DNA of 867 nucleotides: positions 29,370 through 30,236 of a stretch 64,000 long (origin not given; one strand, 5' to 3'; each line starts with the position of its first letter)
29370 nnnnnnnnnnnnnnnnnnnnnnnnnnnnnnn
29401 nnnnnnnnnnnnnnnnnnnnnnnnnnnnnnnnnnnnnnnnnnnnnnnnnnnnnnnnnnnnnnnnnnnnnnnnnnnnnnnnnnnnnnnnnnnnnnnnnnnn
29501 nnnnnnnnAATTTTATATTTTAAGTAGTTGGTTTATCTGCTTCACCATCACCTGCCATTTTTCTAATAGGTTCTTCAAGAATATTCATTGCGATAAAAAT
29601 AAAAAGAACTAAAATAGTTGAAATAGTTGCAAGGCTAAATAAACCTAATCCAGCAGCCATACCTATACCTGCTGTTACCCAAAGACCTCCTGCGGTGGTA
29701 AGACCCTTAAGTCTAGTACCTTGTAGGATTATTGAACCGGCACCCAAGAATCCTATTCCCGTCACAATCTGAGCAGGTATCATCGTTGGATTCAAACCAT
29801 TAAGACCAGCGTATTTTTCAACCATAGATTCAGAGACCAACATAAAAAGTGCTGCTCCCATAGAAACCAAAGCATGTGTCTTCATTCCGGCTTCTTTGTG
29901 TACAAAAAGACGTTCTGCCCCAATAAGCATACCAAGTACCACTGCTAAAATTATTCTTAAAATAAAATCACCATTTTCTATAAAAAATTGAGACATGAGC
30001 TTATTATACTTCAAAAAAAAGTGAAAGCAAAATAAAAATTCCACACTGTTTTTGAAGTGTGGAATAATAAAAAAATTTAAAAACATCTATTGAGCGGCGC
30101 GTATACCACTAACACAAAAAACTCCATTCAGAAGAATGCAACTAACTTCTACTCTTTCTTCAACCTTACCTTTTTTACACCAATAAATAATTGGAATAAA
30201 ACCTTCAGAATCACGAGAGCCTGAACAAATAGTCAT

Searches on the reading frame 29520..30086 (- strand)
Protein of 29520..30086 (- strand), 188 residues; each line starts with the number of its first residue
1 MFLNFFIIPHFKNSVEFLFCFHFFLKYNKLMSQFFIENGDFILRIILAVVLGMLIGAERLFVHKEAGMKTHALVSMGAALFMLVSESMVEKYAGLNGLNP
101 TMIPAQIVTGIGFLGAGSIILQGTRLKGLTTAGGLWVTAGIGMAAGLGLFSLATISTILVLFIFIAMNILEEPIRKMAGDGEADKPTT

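Call 78: search_protein_families(library=pfam, proteins=[window:29520-30086:-], max_evalue=0.0001)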
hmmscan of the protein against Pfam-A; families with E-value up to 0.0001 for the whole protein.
window:29520-30086:- (188 aa): 1 family
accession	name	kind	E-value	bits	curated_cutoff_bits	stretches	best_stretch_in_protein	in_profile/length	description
PF02308.21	MgtC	-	2.5e-33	115.4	31.4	1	45-171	1-119/121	MgtC family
